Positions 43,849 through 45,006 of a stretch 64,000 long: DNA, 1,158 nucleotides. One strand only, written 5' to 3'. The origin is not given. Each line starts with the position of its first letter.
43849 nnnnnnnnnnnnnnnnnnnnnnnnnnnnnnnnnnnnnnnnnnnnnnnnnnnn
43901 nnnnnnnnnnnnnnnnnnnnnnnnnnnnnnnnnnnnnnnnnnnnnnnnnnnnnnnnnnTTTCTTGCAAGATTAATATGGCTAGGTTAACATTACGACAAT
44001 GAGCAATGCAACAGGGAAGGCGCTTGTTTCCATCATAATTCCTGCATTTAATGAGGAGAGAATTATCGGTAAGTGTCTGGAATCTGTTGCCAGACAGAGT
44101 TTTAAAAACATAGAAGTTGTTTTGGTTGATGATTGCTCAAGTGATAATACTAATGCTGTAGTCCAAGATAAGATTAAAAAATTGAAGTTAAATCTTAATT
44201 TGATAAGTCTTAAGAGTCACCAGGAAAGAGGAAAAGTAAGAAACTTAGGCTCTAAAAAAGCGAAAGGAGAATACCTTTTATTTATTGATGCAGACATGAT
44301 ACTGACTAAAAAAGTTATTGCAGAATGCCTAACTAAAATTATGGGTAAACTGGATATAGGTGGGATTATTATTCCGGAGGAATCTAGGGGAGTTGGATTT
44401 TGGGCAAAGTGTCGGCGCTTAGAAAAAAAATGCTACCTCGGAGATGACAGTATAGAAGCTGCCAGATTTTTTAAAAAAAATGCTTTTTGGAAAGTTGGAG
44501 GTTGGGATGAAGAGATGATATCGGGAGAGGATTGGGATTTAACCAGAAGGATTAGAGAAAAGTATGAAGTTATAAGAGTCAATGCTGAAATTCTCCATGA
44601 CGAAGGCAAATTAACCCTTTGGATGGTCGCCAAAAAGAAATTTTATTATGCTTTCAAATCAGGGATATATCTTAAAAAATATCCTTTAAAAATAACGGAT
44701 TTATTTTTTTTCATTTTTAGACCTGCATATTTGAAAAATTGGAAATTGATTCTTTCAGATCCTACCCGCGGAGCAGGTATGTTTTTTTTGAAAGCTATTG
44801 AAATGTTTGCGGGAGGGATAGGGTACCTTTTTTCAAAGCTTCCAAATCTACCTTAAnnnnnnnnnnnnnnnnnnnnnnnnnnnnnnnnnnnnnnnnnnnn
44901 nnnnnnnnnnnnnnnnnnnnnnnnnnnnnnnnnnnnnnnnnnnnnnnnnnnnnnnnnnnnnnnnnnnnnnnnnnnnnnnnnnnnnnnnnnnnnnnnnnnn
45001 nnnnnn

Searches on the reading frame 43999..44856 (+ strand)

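Call 10: search_protein_families(library=pfam, proteins=[window:43999-44856:+], max_evalue=0.001)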
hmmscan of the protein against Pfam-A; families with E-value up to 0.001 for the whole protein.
window:43999-44856:+ (285 aa): 3 families
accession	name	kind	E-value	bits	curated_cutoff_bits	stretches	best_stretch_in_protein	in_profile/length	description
PF00535.33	Glycos_transf_2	-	1e-27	97.5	23.3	1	11-140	1-130/168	Glycosyl transferase family 2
PF10111.15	Glyco_tranf_2_2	-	1.3e-16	61.3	27.3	2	11-112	1-104/276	Glycosyltransferase like family 2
PF13641.12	Glyco_tranf_2_3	-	5.7e-12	46.6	27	1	10-112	3-109/230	Glycosyltransferase like family 2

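Call 57: search_protein_families(library=ncbifam, proteins=[window:43999-44856:+], max_evalue=0.00001)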
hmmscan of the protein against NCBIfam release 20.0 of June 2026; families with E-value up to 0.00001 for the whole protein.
window:43999-44856:+ (285 aa): 22 families
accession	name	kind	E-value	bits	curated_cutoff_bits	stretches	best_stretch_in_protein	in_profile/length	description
TIGR04283.1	glyco_like_mftF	equivalog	5.4e-24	85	182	1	10-212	1-196/221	TIGR04283 family arsenosugar biosynthesis glycosyltransferase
TIGR03937.1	PgaC_IcaA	equivalog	1.4e-20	73.6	422.3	1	6-114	43-150/407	poly-beta-1,6-N-acetyl-D-glucosamine synthase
NF041875.1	EPS_EpsD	equivalog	3.8e-19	69.3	370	1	10-209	1-217/325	exopolysaccharide biosynthesis glycosyltransferase EpsD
TIGR03965.1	mycofact_glyco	equivalog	4.1e-19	68.8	280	1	8-107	74-172/467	mycofactocin biosynthesis glycosyltransferase MftF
NF047683.1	TeichurnBiosyTuaG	equivalog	2.7e-18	66.5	400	1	7-107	5-104/252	teichuronic acid biosynthesis protein TuaG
NF007482.0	PRK10073.1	equivalog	3.1e-16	59.3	423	1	7-111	5-107/334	glycosyltransferase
NF050050.1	ProtGlycPglI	equivalog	2.2e-14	53.5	500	1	8-114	2-108/306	GalNAc(5)-diNAcBac-PP-undecaprenol beta-1,3-glucosyltransferase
TIGR03111.1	glyc2_xrt_Gpos1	hypoth_equivalog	1.6e-13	50.3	363.95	1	10-120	51-162/439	TIGR03111 family XrtG-associated glycosyltransferase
NF050819.1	PolSacchBiosHfsG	equivalog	5.3e-13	48.8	500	1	4-106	8-108/302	polysaccharide biosynthesis protein HfsG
NF038299.1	EPS_HpsN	equivalog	3.5e-12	45.9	425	1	9-123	2-115/317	hormogonium polysaccharide biosynthesis glycosyltransferase HpsN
TIGR04242.1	nodulat_NodC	equivalog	1.7e-11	43.7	550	1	9-123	49-164/395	chitooligosaccharide synthase NodC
TIGR03469.1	HpnB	hypoth_equivalog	3.1e-11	42.9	379.25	1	10-114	46-160/386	hopene-associated glycosyltransferase HpnB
NF007453.0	PRK10018.1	equivalog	3.2e-10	40.1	382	1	6-103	4-100/280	colanic acid biosynthesis glycosyltransferase WcaA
NF053739.1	GlytfEpsEBac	equivalog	4.2e-10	39.1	450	1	10-102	3-95/265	glycosyltransferase EpsE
TIGR04017.1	WcaA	equivalog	4.6e-10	39.6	495.75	1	6-102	3-98/279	colanic acid biosynthesis glycosyltransferase WcaA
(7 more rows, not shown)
